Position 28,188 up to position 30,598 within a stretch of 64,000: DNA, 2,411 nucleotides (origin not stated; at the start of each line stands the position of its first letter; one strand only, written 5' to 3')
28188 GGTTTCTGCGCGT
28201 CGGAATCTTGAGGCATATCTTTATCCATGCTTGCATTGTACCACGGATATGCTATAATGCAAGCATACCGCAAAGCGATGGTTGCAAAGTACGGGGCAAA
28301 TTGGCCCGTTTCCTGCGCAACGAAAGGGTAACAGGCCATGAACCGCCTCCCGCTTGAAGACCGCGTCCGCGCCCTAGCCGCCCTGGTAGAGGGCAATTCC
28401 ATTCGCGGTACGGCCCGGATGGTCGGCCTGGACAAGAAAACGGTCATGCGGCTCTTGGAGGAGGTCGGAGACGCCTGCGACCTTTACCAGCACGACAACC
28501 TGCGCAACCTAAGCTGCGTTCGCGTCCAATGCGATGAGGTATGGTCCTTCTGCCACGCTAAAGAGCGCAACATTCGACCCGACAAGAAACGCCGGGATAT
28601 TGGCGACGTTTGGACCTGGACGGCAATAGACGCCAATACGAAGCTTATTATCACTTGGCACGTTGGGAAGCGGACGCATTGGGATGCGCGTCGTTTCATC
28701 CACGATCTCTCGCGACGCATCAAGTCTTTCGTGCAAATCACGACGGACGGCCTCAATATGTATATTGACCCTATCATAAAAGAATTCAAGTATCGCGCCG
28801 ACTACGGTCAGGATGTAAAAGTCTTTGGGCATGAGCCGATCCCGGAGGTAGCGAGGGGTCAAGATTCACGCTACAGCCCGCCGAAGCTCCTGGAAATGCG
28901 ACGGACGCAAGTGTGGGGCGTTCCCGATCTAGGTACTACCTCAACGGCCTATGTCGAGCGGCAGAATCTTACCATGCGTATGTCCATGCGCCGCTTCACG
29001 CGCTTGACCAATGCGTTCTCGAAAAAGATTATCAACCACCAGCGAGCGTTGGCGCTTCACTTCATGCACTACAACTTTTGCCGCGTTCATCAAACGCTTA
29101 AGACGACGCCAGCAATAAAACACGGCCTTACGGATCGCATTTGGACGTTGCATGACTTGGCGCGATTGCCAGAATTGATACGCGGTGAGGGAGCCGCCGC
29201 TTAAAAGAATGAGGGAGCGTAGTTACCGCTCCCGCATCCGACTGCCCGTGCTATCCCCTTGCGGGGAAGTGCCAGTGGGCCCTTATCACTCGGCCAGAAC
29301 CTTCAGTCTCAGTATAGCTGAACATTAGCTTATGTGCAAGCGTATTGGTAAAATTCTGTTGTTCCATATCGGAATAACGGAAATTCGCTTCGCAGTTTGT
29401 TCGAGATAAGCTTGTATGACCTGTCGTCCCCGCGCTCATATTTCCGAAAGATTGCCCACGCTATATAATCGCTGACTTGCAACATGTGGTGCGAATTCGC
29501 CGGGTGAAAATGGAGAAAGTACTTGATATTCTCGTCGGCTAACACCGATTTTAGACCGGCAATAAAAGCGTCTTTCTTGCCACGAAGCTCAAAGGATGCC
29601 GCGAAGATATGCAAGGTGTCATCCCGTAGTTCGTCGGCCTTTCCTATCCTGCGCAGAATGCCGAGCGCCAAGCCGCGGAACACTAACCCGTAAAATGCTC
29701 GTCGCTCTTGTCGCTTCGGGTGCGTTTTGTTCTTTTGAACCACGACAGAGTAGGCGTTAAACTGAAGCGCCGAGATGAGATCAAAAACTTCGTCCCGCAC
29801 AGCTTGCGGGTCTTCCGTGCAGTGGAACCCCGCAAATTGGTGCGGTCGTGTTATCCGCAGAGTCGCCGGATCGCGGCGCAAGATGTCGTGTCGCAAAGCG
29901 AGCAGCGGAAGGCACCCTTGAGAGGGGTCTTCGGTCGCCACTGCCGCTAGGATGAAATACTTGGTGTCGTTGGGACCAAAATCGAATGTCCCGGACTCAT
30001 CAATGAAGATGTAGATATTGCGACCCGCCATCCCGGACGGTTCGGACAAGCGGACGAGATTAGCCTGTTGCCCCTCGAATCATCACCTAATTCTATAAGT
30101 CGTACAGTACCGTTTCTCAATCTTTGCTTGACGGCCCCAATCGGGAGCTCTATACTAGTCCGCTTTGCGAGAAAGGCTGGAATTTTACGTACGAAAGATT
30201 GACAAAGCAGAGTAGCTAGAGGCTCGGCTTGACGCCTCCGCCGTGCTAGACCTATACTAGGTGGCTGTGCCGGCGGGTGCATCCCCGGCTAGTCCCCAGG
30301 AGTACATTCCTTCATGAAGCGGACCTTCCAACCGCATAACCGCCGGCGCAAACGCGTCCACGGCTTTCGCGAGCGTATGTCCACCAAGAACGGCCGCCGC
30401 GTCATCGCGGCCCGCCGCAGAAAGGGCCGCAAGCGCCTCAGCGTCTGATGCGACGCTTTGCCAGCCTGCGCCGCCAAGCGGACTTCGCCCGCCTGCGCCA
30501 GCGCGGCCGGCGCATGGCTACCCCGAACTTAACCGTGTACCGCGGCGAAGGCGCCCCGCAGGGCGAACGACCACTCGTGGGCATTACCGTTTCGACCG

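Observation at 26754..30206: Lower-GC 3.3-kb island between oriC/dnaA and rpmH, bracketed by 84-bp promoter-carrying direct repeats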

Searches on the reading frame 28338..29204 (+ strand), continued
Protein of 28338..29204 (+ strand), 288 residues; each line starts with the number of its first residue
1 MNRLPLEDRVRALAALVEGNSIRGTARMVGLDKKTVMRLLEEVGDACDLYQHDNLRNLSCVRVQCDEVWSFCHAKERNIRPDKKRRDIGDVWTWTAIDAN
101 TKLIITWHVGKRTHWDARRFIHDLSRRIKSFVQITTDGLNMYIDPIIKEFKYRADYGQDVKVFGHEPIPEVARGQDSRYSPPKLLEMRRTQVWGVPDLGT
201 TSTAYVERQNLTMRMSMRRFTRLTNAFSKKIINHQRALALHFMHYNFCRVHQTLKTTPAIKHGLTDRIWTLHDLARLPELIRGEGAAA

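Call 40: find_encoding_contigs(protein=P0040, flank=7000, max_places=3)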
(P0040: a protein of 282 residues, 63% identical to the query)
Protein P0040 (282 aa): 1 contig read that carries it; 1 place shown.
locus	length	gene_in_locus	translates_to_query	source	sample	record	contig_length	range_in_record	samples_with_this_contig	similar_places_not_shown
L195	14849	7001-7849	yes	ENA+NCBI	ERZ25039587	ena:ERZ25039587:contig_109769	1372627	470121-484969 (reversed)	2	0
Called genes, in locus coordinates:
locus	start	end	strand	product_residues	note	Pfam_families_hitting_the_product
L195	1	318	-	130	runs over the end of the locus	-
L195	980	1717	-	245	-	-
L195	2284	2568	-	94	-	PF02768:DNA_pol3_beta_3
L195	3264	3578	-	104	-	PF00712:DNA_pol3_beta (weak)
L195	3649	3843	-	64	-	PF08299:Bac_DnaA_C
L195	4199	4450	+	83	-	-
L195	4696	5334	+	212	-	-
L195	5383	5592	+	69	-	-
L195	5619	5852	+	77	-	-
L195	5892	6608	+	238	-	PF12686:DUF3800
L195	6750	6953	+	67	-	-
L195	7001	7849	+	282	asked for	PF03400:DDE_Tnp_IS1 (faint)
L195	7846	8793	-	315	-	-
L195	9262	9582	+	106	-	PF00825:Ribonuclease_P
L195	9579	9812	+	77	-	PF01809:YidD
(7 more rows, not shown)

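Call 48: find_encoding_contigs(protein=P0080, flank=6000, max_places=5)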
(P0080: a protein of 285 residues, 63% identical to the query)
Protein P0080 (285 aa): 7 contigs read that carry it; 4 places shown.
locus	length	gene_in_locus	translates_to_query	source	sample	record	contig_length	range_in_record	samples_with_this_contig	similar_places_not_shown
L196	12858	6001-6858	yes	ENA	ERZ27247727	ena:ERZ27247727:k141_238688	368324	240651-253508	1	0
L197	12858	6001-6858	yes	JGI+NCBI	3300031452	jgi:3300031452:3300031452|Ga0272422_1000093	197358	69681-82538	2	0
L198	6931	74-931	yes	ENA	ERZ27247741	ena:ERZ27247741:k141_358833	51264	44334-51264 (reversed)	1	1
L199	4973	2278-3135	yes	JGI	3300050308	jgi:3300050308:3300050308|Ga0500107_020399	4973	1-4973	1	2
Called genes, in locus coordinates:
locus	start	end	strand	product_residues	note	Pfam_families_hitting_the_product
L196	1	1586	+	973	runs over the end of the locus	PF12770:CHAT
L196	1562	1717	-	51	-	-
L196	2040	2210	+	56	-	-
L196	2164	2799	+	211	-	PF13276:HTH_21, PF00665:rve (faint)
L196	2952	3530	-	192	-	-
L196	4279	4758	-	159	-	-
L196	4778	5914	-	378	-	PF01381:HTH_3, PF06114:Peptidase_M78 (faint), PF12844:HTH_19 (weak), PF13443:HTH_26 (weak), PF13560:HTH_31 (faint)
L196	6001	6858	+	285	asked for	PF13936:HTH_38 (faint), PF03400:DDE_Tnp_IS1 (faint)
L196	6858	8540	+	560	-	PF01555:N6_N4_Mtase, PF04471:Mrr_cat (weak), PF22722:NA-iREase1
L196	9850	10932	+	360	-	-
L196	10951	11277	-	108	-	-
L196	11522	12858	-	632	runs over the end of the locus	PF03460:NIR_SIR_ferr (weak), PF07992:Pyr_redox_2, PF00070:Pyr_redox, PF18267:Rubredoxin_C (weak), PF04324:Fer2_BFD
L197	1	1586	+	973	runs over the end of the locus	PF12770:CHAT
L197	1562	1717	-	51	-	-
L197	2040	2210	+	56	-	-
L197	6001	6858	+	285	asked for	PF13936:HTH_38 (faint), PF03400:DDE_Tnp_IS1 (faint)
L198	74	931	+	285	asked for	PF13936:HTH_38 (faint), PF03400:DDE_Tnp_IS1 (faint)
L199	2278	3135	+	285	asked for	PF13936:HTH_38 (faint), PF03400:DDE_Tnp_IS1 (faint)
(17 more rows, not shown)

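Call 49: find_encoding_contigs(protein=P0054, flank=6000, max_places=3)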
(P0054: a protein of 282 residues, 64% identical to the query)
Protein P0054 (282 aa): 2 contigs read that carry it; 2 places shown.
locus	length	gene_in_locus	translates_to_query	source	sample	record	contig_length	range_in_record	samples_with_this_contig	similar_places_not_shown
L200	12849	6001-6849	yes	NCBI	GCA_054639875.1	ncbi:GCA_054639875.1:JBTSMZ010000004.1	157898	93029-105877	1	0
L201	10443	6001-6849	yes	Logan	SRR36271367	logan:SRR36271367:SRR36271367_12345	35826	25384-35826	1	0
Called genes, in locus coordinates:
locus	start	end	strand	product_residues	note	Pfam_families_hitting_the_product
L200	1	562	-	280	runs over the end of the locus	PF05258:DciA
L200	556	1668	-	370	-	PF02463:SMC_N, PF13175:AAA_15, PF13476:AAA_23, PF13304:AAA_21 (faint)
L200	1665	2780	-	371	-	PF00712:DNA_pol3_beta, PF02767:DNA_pol3_beta_2, PF02768:DNA_pol3_beta_3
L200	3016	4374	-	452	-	PF11638:DnaA_N, PF00308:Bac_DnaA, PF01695:IstB_IS21 (weak), PF00004:AAA (weak), PF08299:Bac_DnaA_C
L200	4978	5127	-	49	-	-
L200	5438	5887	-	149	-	PF13274:SocA_Panacea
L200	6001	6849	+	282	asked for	PF13936:HTH_38 (weak), PF03400:DDE_Tnp_IS1 (faint)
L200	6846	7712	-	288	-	-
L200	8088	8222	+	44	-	PF00468:Ribosomal_L34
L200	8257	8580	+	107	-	PF00825:Ribonuclease_P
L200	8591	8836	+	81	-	PF01809:YidD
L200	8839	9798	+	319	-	PF02096:60KD_IMP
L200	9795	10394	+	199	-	PF13083:KH_KhpA-B (weak), PF01424:R3H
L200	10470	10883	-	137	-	PF01797:Y1_Tnp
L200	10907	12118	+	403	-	PF12323:HTH_OrfB_IS605, PF01385:OrfB_IS605, PF07282:Cas12f1-like_TNB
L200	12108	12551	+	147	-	PF01850:PIN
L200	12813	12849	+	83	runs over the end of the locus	PF13711:DUF4160 (weak)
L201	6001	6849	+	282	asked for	PF13936:HTH_38 (weak), PF03400:DDE_Tnp_IS1 (faint)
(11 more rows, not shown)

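Call 50: find_encoding_contigs(protein=P0111, flank=6000, max_places=4)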
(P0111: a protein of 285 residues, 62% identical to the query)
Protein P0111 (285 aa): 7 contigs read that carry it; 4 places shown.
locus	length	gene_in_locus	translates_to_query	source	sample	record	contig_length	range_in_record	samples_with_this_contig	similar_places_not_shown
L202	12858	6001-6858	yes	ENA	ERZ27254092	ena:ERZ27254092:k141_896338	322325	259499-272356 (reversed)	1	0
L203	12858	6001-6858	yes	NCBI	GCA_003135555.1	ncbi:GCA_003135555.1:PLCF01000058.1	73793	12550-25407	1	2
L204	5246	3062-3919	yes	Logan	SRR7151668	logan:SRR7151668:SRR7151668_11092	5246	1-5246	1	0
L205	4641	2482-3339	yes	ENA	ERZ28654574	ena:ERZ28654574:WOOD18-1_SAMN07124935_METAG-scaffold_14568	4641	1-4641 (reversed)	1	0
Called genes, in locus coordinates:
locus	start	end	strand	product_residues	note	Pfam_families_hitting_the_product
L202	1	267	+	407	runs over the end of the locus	PF09298:FAA_hydrolase_N, PF01557:FAA_hydrolase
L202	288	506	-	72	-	-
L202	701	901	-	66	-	-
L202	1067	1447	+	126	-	-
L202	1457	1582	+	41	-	-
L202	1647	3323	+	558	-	PF00990:GGDEF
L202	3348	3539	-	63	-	PF14255:Zn_ribbon_21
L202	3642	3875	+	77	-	-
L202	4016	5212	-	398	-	PF01381:HTH_3, PF12844:HTH_19 (faint), PF13560:HTH_31, PF06114:Peptidase_M78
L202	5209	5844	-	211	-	-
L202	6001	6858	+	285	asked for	PF03400:DDE_Tnp_IS1 (faint)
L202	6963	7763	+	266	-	PF13365:Trypsin_2 (weak)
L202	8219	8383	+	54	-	PF00471:Ribosomal_L33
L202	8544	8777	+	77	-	PF00584:SecE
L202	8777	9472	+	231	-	PF02357:NusG, PF00467:KOW (weak)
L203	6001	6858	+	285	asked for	PF03400:DDE_Tnp_IS1 (faint)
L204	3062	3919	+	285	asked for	PF03400:DDE_Tnp_IS1 (faint)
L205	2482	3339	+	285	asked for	PF03400:DDE_Tnp_IS1 (faint)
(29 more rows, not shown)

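Call 52: search_protein_families(library=padloc, proteins=[L189:8081-8578:-, L189:8683-9282:-, L189:9327-9986:-, L193:6289-6846:-, L193:7820-8695:-, L200:5438-5887:-, L200:6846-7712:-, L101:6961-7695:+], max_evalue=0.001)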
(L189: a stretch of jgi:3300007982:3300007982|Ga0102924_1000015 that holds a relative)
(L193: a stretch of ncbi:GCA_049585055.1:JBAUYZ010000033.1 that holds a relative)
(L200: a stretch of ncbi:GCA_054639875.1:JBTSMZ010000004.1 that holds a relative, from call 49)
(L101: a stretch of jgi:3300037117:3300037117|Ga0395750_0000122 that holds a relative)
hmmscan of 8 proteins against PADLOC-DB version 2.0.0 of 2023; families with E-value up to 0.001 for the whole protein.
L189:8081-8578:- (165 aa): 2 families
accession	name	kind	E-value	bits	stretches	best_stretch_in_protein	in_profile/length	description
PDLC03221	MTase_II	-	1e-67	226.4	1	2-155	40-192/272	Type II methyltransferase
PDLC03262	MTase_II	-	7.7e-60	200.1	1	1-156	26-181/204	Type II methyltransferase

L189:8683-9282:- (199 aa): 0 families

L189:9327-9986:- (219 aa): 0 families

L193:6289-6846:- (185 aa): 2 families
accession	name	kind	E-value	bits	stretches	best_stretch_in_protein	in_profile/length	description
PDLC04163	HEC-09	-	8.1e-07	26.9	1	1-146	1-145/203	-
PDLC01154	NYN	-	8.3e-05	20.1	1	108-148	232-270/310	"LabA-like protein, NYN family nuclease"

L193:7820-8695:- (291 aa): 0 families

L200:5438-5887:- (149 aa): 0 families

L200:6846-7712:- (288 aa): 1 family
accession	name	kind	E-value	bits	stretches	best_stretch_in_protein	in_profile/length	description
PDLC05015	PDC-S42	-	4.3e-64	214.9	1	1-277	20-292/302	-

L101:6961-7695:+ (244 aa): 0 families
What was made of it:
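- On Anti-phage defence cargo: Cargo of relatives hits PDC-S42, MTase_II and HEC-09/NYN (call 52).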

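Call 53: search_protein_families(library=phrogs, proteins=[L185:73-315:+], max_evalue=0.001)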
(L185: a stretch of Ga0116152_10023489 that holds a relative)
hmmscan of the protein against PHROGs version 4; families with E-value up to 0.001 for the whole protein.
L185:73-315:+ (80 aa): 1 family
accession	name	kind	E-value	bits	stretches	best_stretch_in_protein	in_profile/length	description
phrog_2384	-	unknown function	2.6e-07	31.2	1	47-78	7-38/338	-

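Call 58: search_protein_families(library=ncbifam, proteins=[window:28338-29204:+, L185:73-315:+], max_evalue=0.001)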
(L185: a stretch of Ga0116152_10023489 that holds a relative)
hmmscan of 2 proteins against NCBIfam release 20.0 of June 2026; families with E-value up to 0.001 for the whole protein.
window:28338-29204:+ (288 aa): 2 families
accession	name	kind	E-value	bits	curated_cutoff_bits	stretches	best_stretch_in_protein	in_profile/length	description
NF033558.1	transpos_IS1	equivalog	4.9e-16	59.3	100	1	11-149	47-170/199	IS1 family transposase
NF033587.1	transpos_IS6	equivalog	7.5e-07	29.1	125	1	91-146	84-140/202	IS6 family transposase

L185:73-315:+ (80 aa): 0 families
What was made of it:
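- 28338..29204 (+): IS1-family DDE transposase, single ORF of 288 aa with an N-terminal HTH. NCBIfam transpos_IS1, 59 bits, below its equivalog cut-off of 100 (call 58).
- On IS1 family (DDE insertion sequences): NCBIfam transpos_IS1 scores 59 bits, below the equivalog cut-off of 100 (call 58).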

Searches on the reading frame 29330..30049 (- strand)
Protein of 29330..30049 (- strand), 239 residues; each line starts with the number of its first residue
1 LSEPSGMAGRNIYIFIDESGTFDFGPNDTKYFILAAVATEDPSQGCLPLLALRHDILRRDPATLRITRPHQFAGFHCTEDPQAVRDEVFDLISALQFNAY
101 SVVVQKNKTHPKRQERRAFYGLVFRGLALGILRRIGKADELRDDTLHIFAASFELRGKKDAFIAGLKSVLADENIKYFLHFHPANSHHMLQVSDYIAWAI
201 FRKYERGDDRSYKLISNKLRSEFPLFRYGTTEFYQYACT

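Call 6: search_protein_families(library=pfam, proteins=[window:29330-30049:-], max_evalue=0.01)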
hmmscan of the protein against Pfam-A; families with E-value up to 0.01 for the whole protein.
window:29330-30049:- (239 aa): 1 family
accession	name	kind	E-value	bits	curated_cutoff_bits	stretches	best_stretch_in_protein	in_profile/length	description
PF12686.12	DUF3800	-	1.4e-10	42.5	21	1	13-203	1-149/149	Protein of unknown function (DUF3800)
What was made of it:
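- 29330..30049 (-): DUF3800 protein, defence-associated cargo. Pfam PF12686, E = 1e-10 (call 6).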

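Call 52: search_protein_families(library=padloc, proteins=[window:29330-30049:-], max_evalue=0.001)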
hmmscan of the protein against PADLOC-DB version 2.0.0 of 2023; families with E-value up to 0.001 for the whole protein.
window:29330-30049:- (239 aa): 1 family
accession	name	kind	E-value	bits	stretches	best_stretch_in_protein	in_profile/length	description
PDLC02917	DUF3800_VII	-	5.5e-20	69.8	1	10-208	3-193/233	-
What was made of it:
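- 29330..30049 (-): PADLOC DUF3800_VII, E = 5.5e-20 (call 52).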

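Call 53: search_protein_families(library=phrogs, proteins=[window:29330-30049:-], max_evalue=0.001)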
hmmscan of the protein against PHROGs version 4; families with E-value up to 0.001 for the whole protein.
window:29330-30049:- (239 aa): 1 family
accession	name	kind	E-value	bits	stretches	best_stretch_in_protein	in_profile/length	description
phrog_9243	-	unknown function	0.00015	22.4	0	185-218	178-213/234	-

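Call 58: search_protein_families(library=ncbifam, proteins=[window:29330-30049:-], max_evalue=0.001)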
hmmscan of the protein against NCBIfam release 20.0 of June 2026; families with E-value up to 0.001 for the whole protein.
window:29330-30049:- (239 aa): 0 families

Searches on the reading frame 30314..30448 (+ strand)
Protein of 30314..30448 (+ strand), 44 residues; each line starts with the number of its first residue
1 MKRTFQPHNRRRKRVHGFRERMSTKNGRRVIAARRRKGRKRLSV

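Call 6: search_protein_families(library=pfam, proteins=[window:30314-30448:+], max_evalue=0.01)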
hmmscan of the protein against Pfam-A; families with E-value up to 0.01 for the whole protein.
window:30314-30448:+ (44 aa): 1 family
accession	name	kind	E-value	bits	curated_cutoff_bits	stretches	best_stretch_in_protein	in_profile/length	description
PF00468.22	Ribosomal_L34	-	5e-23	81.2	25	1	1-44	1-44/44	Ribosomal protein L34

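Call 12: find_encoding_contigs(protein=window:30314-30448:+, flank=10000, max_places=10)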
Protein window:30314-30448:+ (44 aa): 23 contigs read that carry it; 7 places shown.
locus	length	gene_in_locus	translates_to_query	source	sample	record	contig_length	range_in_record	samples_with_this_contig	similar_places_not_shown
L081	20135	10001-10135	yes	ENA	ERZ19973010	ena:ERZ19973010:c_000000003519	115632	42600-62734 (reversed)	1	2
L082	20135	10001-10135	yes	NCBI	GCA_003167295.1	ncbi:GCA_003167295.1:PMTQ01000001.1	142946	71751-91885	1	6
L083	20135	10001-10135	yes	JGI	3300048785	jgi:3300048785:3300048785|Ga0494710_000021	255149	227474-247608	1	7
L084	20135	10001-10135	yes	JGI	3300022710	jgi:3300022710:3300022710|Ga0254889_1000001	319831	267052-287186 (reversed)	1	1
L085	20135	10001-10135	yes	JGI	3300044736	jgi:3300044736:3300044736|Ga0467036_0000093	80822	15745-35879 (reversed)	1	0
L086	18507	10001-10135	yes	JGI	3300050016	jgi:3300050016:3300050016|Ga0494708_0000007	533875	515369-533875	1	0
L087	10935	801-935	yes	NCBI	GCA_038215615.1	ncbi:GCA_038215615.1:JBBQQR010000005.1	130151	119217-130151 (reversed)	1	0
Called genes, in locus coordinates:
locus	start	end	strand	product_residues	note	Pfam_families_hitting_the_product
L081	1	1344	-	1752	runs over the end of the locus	PF27051:TamB_N (faint), PF04357:TamB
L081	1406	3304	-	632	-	PF02518:HATPase_c, PF00204:DNA_gyraseB, PF01751:Toprim, PF00986:DNA_gyraseB_C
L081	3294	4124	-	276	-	PF05258:DciA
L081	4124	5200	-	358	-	PF02463:SMC_N, PF13476:AAA_23, PF13304:AAA_21 (faint)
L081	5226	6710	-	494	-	PF04185:Phosphoesterase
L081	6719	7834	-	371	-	PF00712:DNA_pol3_beta, PF02767:DNA_pol3_beta_2, PF02768:DNA_pol3_beta_3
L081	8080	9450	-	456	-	PF11638:DnaA_N, PF01695:IstB_IS21 (weak), PF00308:Bac_DnaA, PF00004:AAA (weak), PF08299:Bac_DnaA_C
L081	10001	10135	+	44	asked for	PF00468:Ribosomal_L34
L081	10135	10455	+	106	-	PF00825:Ribonuclease_P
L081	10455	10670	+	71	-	PF01809:YidD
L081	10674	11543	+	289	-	PF02096:60KD_IMP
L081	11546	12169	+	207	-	PF01424:R3H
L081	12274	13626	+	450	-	PF10396:TrmE_N, PF12631:MnmE_helical, PF00350:Dynamin_N (weak), PF01926:MMR_HSR1, PF02421:FeoB_N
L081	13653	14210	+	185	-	PF03729:DUF308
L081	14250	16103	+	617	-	PF01134:GIDA, PF21680:GIDA_C_1st, PF13932:SAM_GIDA_C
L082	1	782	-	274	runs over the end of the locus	PF05258:DciA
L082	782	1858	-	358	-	PF02463:SMC_N, PF13476:AAA_23, PF13304:AAA_21 (faint)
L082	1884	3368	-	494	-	PF04185:Phosphoesterase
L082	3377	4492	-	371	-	PF00712:DNA_pol3_beta, PF02767:DNA_pol3_beta_2, PF02768:DNA_pol3_beta_3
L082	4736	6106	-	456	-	PF11638:DnaA_N, PF01695:IstB_IS21 (weak), PF00308:Bac_DnaA, PF00004:AAA (weak), PF08299:Bac_DnaA_C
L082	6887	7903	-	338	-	PF10546:P63C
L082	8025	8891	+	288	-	PF03400:DDE_Tnp_IS1 (faint)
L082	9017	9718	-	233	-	PF12686:DUF3800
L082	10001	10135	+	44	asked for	PF00468:Ribosomal_L34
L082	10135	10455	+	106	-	PF00825:Ribonuclease_P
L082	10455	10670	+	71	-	PF01809:YidD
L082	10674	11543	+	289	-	PF02096:60KD_IMP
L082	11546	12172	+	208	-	PF01424:R3H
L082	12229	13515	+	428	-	PF10396:TrmE_N, PF12631:MnmE_helical, PF00350:Dynamin_N (weak), PF01926:MMR_HSR1, PF02421:FeoB_N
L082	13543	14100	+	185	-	PF03729:DUF308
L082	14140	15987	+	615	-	PF00890:FAD_binding_2 (faint), PF01134:GIDA, PF07992:Pyr_redox_2 (weak), PF12831:FAD_oxidored (weak), PF21680:GIDA_C_1st, PF13932:SAM_GIDA_C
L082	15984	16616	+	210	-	PF02527:GidB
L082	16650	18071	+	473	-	PF01743:PolyA_pol, PF12627:PolyA_pol_RNAbd, PF01966:HD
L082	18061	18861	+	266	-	PF06564:CBP_BcsQ, PF10609:ParA, PF13614:AAA_31, PF00142:Fer4_NifH, PF01656:CbiA, PF02374:ArsA_ATPase (weak), PF09140:MipZ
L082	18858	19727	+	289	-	PF02195:ParB_N, PF17762:HTH_ParB, PF23552:ParB_C (weak)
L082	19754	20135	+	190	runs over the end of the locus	PF02581:TMP-TENI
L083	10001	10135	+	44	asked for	PF00468:Ribosomal_L34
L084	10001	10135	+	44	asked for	PF00468:Ribosomal_L34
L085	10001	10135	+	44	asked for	PF00468:Ribosomal_L34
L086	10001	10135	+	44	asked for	PF00468:Ribosomal_L34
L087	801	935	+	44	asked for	PF00468:Ribosomal_L34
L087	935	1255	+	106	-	PF00825:Ribonuclease_P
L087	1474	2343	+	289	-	PF02096:60KD_IMP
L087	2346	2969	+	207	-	PF01424:R3H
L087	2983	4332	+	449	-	PF10396:TrmE_N, PF12631:MnmE_helical, PF00350:Dynamin_N (faint), PF01926:MMR_HSR1, PF02421:FeoB_N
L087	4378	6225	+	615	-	PF00890:FAD_binding_2 (faint), PF01134:GIDA, PF07992:Pyr_redox_2 (weak), PF12831:FAD_oxidored (weak), PF21680:GIDA_C_1st, PF13932:SAM_GIDA_C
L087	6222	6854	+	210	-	PF02527:GidB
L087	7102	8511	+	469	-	PF01743:PolyA_pol, PF12627:PolyA_pol_RNAbd, PF01966:HD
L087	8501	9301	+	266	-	PF06564:CBP_BcsQ, PF10609:ParA, PF13614:AAA_31, PF00142:Fer4_NifH, PF01656:CbiA, PF02374:ArsA_ATPase (weak), PF09140:MipZ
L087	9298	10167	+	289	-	PF02195:ParB_N, PF17762:HTH_ParB, PF23552:ParB_C (weak)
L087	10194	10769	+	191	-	PF02581:TMP-TENI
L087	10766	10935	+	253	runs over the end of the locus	PF08543:Phos_pyr_kin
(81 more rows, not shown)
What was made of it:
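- The window comes from a metagenome-assembled genome (L082 = GCA_003167295.1; call 12).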
